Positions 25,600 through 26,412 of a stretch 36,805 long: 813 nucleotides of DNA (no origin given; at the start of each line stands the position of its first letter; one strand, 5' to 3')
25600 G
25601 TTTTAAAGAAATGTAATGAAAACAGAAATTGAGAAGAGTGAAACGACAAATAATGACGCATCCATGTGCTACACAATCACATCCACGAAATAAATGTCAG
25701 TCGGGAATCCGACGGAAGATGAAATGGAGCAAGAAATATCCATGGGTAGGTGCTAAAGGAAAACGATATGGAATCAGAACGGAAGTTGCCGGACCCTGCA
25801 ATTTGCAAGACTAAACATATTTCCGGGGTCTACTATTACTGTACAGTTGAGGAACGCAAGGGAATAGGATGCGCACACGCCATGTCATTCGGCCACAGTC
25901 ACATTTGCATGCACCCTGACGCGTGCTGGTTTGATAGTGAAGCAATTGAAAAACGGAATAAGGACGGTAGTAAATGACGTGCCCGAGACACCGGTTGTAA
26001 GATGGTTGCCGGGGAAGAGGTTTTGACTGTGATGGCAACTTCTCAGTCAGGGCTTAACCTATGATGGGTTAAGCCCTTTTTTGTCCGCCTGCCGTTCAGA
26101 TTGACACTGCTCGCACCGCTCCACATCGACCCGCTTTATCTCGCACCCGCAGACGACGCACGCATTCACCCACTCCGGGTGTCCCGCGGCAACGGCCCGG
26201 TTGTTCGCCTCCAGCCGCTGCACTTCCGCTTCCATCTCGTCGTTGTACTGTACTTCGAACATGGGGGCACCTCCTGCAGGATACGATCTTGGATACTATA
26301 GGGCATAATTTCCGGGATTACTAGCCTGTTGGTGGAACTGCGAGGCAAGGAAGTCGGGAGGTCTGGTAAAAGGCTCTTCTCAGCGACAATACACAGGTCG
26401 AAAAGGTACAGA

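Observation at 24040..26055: Second AT-rich islet carrying an HTH regulator, a Cys/His-rich small protein, small hydrophobic ORFs and a perfect inverted repeat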

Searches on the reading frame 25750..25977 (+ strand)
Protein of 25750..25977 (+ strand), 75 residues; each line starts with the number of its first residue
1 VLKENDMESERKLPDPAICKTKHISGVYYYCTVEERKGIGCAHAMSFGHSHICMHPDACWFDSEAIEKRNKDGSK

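Call 8: search_protein_families(library=pfam, max_evalue=0.1, proteins=[window:25768-25977:+])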
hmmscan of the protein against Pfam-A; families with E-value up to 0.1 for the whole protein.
window:25768-25977:+ (69 aa): 1 family
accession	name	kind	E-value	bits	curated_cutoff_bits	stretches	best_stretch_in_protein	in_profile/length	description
PF02740.20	Colipase_C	-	0.0019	18.7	23.7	1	12-36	3-25/44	Colipase, C-terminal domain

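Call 15: find_homologous_proteins(query=window:25768-25977:+, max_evalue=0.01)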
Query window:25768-25977:+ (69 aa): 4 proteins with E <= 0.01 among 4 candidates.
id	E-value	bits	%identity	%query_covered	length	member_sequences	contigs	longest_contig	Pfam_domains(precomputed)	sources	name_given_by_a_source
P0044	1.6e-31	125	86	86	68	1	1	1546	-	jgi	jgi:hypothetical protein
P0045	2.8e-29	118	79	88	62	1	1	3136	-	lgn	-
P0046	3.9e-29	117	79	100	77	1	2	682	-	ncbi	-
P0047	1.3e-23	100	63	100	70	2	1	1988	-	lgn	-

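Call 22: find_encoding_contigs(protein=P0045, flank=5000, max_places=3)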
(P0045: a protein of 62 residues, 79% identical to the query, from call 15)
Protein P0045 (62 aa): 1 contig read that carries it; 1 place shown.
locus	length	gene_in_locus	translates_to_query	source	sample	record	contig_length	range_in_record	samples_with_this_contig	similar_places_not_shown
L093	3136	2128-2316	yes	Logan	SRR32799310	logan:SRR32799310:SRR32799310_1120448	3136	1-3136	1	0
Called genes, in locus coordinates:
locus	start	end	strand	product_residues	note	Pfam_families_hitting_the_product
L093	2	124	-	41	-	?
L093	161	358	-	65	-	-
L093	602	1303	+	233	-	PF00072:Response_reg, PF07238:PilZ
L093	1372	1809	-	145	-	PF08279:HTH_11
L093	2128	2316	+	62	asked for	-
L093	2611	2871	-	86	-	-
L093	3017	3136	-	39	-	?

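Call 28: search_protein_families(library=ncbifam, max_evalue=1, proteins=[window:25768-25977:+])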
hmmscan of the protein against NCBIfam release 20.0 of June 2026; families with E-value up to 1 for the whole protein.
window:25768-25977:+ (69 aa): 0 families

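Call 29: search_protein_families(library=padloc, max_evalue=1, proteins=[window:25768-25977:+])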
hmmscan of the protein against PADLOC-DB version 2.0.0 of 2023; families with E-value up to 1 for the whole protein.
window:25768-25977:+ (69 aa): 0 families

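Call 30: search_protein_families(library=phrogs, max_evalue=1, proteins=[window:25768-25977:+])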
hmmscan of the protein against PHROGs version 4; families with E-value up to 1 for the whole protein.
window:25768-25977:+ (69 aa): 0 families

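Call 34: find_homologous_proteins(query=A2, max_evalue=0.01)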
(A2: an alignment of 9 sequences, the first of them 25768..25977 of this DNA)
Query A2 (9 sequences) (69 aa, profile of the alignment): 21 proteins with E <= 0.01 among 212 candidates.
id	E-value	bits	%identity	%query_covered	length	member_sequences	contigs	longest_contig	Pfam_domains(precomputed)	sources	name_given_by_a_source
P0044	2.5e-31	125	86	86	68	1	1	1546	-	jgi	jgi:hypothetical protein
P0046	1.5e-30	123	79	100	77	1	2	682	-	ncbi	-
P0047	2.1e-28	116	63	100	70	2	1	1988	-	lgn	-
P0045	2.4e-28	116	79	88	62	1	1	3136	-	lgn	-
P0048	9.8e-25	104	32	81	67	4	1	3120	-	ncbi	-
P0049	1.2e-24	104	38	91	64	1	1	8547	-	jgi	jgi:hypothetical protein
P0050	2.6e-23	99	38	94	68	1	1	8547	-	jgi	jgi:hypothetical protein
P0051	6.4e-21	92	43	74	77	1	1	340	-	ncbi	-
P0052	2.1e-20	90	33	80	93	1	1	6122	-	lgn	-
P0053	7.2e-19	85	36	80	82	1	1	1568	-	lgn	-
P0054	5.3e-14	70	39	91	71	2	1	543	-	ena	-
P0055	4.3e-11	60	52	71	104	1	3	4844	-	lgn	-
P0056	1.2e-10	59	35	91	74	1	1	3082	-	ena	-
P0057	1.9e-10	58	39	96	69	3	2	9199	-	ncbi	-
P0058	1.5e-9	55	37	74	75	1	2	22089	-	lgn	-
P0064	2.7e-5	42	50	64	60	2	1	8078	-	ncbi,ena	-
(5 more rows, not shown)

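Call 38: search_solved_structures(query=A3, max_evalue=10)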
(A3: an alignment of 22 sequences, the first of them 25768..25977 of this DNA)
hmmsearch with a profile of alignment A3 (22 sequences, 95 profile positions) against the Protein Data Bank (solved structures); distinct sequences matched with E-value up to 10: 2.
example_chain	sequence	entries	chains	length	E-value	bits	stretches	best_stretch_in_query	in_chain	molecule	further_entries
3gmj_D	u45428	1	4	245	5.4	10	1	46-85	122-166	Protein mothers against dpp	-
3dit_A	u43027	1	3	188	5.7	9.9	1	46-85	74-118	Protein mothers against dpp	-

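Call 43: search_protein_families(library=pfam, max_evalue=1, proteins=[L093:2685-2837:-, L093:161-358:-, L093:3017-3130:-])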
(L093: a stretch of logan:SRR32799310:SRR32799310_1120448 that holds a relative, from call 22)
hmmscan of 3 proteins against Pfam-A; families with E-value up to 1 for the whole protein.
L093:2685-2837:- (50 aa): 0 families

L093:161-358:- (65 aa): 0 families

L093:3017-3130:- (37 aa): 1 family
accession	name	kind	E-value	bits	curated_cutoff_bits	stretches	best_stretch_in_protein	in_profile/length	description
PF23600.1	DUF7139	-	0.053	13.6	30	1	4-35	6-37/150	Domain of unknown function (DUF7139)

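Call 52: search_protein_representatives(alignment_id=A3)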
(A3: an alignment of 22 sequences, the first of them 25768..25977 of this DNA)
Query: 22 sequences, 95 profile positions. Proteins with E-value up to 0.001 (for the whole library): 930; up to 1e-10: 192; up to 1e-30: 1. The best 150 are listed.
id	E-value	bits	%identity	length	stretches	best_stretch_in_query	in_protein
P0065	6.3e-31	122.0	-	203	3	27-80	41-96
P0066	1.1e-22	95.6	-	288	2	27-83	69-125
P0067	3.8e-22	93.9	-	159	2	19-80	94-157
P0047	5.7e-21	90.1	-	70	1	27-92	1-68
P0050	2.9e-19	84.6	-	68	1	28-92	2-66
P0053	3.4e-19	84.4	-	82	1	16-81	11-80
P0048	3.8e-19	84.2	-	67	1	27-90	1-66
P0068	6.5e-19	83.5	-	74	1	27-93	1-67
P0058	5.2e-18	80.6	-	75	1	27-87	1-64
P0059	2.0e-17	78.7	-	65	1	21-83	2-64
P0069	2.9e-17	78.2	-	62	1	27-81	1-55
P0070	3.8e-17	77.9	-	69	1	29-85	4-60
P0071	4.3e-17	77.7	-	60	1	27-81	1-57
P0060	8.1e-17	76.8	-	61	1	27-85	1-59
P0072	1.1e-16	76.3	-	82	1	26-84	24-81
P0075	3.5e-16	74.7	-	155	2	25-83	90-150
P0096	2.7e-14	68.7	-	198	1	28-85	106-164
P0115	1.3e-13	66.5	-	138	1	27-85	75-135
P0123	3.1e-13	65.3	-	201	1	26-78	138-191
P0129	4.2e-13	64.9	-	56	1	27-79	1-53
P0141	9.0e-13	63.8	-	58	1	27-81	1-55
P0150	1.8e-12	62.8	-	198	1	9-82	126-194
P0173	4.4e-12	61.6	-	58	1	30-79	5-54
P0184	7.1e-12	60.9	-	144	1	29-85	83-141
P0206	1.8e-11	59.7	-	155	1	30-81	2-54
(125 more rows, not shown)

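Call 53: search_protein_families(library=pfam, max_evalue=0.01, proteins=[P0065, P0066, P0067, P0096, P0123, P0150, P0184, P0206, P0075, P0115])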
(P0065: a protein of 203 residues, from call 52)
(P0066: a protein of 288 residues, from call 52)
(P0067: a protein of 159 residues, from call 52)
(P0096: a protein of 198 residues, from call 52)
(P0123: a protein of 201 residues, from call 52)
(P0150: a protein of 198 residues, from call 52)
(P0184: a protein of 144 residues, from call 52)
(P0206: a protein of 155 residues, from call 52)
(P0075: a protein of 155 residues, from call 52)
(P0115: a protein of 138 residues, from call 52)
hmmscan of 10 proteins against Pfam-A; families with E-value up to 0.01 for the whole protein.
P0065 (203 aa): 0 families

P0066 (288 aa): 0 families

P0067 (159 aa): 0 families

P0096 (198 aa): 0 families

P0123 (201 aa): 0 families

P0150 (198 aa): 0 families

P0184 (144 aa): 0 families

P0206 (155 aa): 0 families

P0075 (155 aa): 0 families

P0115 (138 aa): 0 families

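Call 55: find_encoding_contigs(protein=P0058, flank=4000, max_places=2)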
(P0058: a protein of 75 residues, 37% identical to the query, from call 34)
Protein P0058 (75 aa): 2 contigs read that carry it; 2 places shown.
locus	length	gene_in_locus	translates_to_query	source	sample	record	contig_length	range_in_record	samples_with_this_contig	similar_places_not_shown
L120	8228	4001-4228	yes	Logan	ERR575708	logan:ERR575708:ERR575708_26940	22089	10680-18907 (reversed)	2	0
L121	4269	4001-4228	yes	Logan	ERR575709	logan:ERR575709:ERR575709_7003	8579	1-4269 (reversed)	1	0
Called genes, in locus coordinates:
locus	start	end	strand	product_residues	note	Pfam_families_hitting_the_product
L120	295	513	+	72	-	-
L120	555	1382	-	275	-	PF00912:Transgly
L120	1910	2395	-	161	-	PF09917:DUF2147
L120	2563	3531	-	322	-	PF09982:LpxR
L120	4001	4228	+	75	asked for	-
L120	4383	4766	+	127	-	PF00072:Response_reg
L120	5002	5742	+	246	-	PF02463:SMC_N (faint), PF00005:ABC_tran, PF13304:AAA_21 (faint)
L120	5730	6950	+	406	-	PF01458:SUFBD_core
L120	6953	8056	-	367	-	PF05222:AlaDh_PNT_N, PF01262:AlaDh_PNT_C, PF01488:Shikimate_DH (weak), PF02826:2-Hacid_dh_C (weak)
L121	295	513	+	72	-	-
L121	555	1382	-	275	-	PF00912:Transgly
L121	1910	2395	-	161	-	PF09917:DUF2147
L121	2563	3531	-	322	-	PF09982:LpxR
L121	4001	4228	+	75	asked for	-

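Call 56: find_encoding_contigs(protein=P0057, flank=4000, max_places=2)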
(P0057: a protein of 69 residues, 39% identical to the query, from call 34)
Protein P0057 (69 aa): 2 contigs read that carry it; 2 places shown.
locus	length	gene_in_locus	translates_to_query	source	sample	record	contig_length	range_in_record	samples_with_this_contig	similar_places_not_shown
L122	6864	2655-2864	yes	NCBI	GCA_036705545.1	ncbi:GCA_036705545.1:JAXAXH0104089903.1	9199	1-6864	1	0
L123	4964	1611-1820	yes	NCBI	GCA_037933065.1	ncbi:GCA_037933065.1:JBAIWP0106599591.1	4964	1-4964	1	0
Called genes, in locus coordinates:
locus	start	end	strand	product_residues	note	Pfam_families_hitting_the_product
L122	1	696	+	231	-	?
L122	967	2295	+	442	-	PF22046:FabMG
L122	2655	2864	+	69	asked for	-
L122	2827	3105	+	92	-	-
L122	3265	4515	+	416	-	PF03704:BTAD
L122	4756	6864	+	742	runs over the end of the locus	PF22977:WHD, PF06068:TIP49 (faint), PF06309:Torsin (faint), PF05496:RuvB_N (faint), PF13191:AAA_16 (faint), PF07728:AAA_5 (faint), PF13401:AAA_22 (faint), PF00004:AAA, +1 more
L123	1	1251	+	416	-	?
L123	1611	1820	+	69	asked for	-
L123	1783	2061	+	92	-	-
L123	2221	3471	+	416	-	PF03704:BTAD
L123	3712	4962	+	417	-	?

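Call 57: find_encoding_contigs(protein=P0064, flank=4000, max_places=2)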
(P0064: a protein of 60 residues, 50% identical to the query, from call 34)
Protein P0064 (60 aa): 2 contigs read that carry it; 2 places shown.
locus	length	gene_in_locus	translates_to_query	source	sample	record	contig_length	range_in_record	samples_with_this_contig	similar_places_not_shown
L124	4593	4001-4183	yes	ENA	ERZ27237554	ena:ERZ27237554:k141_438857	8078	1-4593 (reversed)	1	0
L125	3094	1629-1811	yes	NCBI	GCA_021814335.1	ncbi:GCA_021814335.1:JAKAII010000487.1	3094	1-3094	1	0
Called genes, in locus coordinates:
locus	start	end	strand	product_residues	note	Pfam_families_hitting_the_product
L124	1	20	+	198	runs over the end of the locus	-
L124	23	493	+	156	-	-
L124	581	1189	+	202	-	-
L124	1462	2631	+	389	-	PF00999:Na_H_Exchanger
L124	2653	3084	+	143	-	PF00582:Usp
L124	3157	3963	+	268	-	PF01569:PAP2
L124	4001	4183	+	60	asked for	-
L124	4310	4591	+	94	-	?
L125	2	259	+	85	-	?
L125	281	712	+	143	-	PF00582:Usp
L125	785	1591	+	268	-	PF01569:PAP2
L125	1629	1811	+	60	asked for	-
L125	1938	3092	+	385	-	?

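Call 60: predict_structure(alignment_id=A3)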
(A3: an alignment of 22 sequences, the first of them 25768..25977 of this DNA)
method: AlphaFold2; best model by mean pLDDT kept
length: 69 residues; sequences in the alignment: 22
mean_pLDDT: 58.0   pTM: 0.37
mean pLDDT of the five models: 58.0, 56.2, 54.0, 50.6, 48.7
residues with pLDDT >= 90: 0; 70-90: 14; 50-70: 33; < 50: 22
segments of 3 or more residues with pLDDT < 50: 1-9, 58-69
pLDDT, mean of each block of 10 residues (from residue 1): 42 61 63 64 72 58 43
secondary structure, 60 per line:
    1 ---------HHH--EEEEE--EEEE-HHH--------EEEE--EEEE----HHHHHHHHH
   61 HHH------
elements in order: E15-19 E22-25 E38-41 E44-47 H52-63

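Call 69: fold_search(model_id=the predicted structure, library=pdb)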
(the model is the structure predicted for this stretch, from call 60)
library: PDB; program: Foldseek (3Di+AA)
matches with E <= 10: 40; with E <= 0.001: 0
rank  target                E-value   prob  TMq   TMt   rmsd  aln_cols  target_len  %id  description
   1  4aih_B                4.1e+00  0.03  0.21  0.14   5.6        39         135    8  Crystal structure of RovA from Yersinia in its free form (released 2012-09-12)
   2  8rb2_E                4.4e+00  0.04  0.26  0.04   9.1        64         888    9  The crystal structure of DNA-bound human MutSbeta (MSH2_E749A/MSH3_E976A) in the canonical mismatch bound conformation (released 2025-06-11)
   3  1r1u_A                4.4e+00  0.03  0.21  0.17   4.6        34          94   24  Crystal structure of the metal-sensing transcriptional repressor CzrA from Staphylococcus aureus in the apo-form (released 2004-05-18)
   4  3zlj_B                5.0e+00  0.06  0.32  0.05   7.8        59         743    8  CRYSTAL STRUCTURE OF FULL-LENGTH E.COLI DNA MISMATCH REPAIR PROTEIN MUTS D835R MUTANT IN COMPLEX WITH GT MISMATCHED DN (released 2013-07-17)
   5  7aib_A                5.0e+00  0.04  0.26  0.04   7.4        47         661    8  MutS-MutL in clamp state (released 2021-03-31)
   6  8ia0_Lp               5.0e+00  0.03  0.24  0.27  10.6        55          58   14  Cryo-EM structure of a Chaetomium thermophilum pre-60S ribosomal subunit - State Puf6 (released 2023-05-17)
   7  8r7v_A                5.7e+00  0.06  0.35  0.04   8.8        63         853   14  MutSbeta bound to compound CHDI-00898647 in the canonical DNA-mismatch bound form (released 2024-10-30)
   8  8olx_A                5.7e+00  0.04  0.31  0.04   9.5        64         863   14  MutSbeta bound to (CAG)2 DNA (canonical form) (released 2023-05-24)
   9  7ai6_B                6.1e+00  0.05  0.32  0.05   8.3        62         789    8  MutS in mismatch bound state (released 2021-03-31)
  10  5akb_A                6.1e+00  0.04  0.32  0.05   8.0        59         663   10  MutS in complex with the N-terminal domain of MutL - crystal form 1 (released 2015-07-22)
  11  2rdp                  6.1e+00  0.04  0.22  0.13   5.0        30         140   27  The structure of a MarR family protein from Bacillus stearothermophilus (released 2007-11-13)
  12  1o2f_MODEL_1_B        6.5e+00  0.04  0.33  0.31   5.0        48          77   14  COMPLEX OF ENZYME IIAGLC AND IIBGLC PHOSPHOCARRIER PROTEIN HPR FROM ESCHERICHIA COLI NMR, RESTRAINED REGULARIZ (released 2003-05-13)
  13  2v7f                  6.5e+00  0.03  0.20  0.12   5.8        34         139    9  Structure of P. abyssi RPS19 protein (released 2007-09-11)
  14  6sw9_U                6.5e+00  0.02  0.22  0.13   8.3        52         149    8  IC2A model of cryo-EM structure of a full archaeal ribosomal translation initiation complex devoid of aIF1 in P. abyss (released 2020-02-19)
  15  8raw_A                6.9e+00  0.03  0.26  0.04   9.1        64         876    9  The crystal structure of DNA-bound human MutSbeta (MSH2/MSH3_G901D) in the canonical mismatch bound conformation with  (released 2025-06-11)
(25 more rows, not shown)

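Call 74: find_related_loci(query=A3, collection=viral_contigs, flank=4000)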
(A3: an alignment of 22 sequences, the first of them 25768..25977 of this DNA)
Query A3 (69 aa) in viral_contigs; peptide patterns used: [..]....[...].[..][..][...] (x = any residue, [..] = any of these).
2 stretches matched a pattern, but none encodes a relative of the query by tblastn (E <= 1e-3).

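Call 76: search_dna_similar(query=window:25768-25977:+, collection=plasmids, mode=protein, max_evalue=0.01, max_rows=10)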
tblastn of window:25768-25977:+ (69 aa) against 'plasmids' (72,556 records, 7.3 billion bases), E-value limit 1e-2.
No match.

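Call 79: search_protein_families(library=ncbifam, max_evalue=10, proteins=[L093:2685-2837:-])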
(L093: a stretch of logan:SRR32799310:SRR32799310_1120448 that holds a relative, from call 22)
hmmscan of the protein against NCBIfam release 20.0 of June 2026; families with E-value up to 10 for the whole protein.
L093:2685-2837:- (50 aa): 0 families

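Call 89: list_cluster_members(proteins=[window:25750-25977:+, window:24719-24946:-, window:24570-24650:-, L093:2611-2871:-, L093:2685-2837:-, P0068, P0071, P0129, P0141, P0173])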
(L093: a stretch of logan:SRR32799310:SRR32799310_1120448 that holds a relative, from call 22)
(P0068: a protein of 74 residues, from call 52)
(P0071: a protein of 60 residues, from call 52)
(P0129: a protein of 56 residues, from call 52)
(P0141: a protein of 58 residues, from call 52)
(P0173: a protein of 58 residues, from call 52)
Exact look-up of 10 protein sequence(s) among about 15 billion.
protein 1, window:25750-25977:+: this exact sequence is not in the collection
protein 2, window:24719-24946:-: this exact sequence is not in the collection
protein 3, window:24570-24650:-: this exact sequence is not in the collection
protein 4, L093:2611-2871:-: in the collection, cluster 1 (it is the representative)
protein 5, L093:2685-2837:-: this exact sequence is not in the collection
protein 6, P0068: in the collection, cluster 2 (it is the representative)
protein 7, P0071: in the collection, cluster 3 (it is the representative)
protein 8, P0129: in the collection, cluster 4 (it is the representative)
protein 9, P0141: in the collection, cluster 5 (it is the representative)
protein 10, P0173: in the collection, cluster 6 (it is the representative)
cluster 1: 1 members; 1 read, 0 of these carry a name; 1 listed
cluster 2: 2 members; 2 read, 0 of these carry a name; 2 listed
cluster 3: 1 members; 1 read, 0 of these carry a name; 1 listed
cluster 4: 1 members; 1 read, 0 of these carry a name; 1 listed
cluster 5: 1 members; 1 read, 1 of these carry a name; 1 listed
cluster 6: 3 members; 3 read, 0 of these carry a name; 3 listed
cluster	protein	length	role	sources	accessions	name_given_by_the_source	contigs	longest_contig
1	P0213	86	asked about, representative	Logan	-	-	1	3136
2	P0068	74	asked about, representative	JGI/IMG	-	-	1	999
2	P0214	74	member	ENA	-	-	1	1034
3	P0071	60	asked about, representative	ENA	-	-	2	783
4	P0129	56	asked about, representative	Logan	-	-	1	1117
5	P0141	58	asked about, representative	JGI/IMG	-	hypothetical protein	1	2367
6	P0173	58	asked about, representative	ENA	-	-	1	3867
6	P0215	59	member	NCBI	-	-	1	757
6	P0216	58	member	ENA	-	-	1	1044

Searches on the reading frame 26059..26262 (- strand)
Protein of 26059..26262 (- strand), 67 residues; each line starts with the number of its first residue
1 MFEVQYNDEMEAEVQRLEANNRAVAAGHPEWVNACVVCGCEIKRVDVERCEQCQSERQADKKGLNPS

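Call 8: search_protein_families(library=pfam, max_evalue=0.1, proteins=[window:26059-26262:-])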
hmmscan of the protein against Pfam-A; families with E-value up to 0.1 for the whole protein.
window:26059-26262:- (67 aa): 0 families

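Call 28: search_protein_families(library=ncbifam, max_evalue=1, proteins=[window:26059-26262:-])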
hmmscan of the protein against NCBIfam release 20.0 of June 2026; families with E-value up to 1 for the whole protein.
window:26059-26262:- (67 aa): 0 families

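Call 29: search_protein_families(library=padloc, max_evalue=1, proteins=[window:26059-26262:-])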
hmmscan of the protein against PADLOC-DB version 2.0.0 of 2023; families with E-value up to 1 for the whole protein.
window:26059-26262:- (67 aa): 1 family
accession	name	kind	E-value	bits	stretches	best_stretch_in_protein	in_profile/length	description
PDLC01314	Cas10c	-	0.068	9.6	1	29-59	336-366/785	CAS-III-C; effector_LS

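Call 30: search_protein_families(library=phrogs, max_evalue=1, proteins=[window:26059-26262:-])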
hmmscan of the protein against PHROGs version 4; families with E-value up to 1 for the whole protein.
window:26059-26262:- (67 aa): 1 family
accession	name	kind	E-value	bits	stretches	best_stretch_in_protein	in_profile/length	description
phrog_34683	-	unknown function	0.22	12.4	1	8-35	26-53/57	-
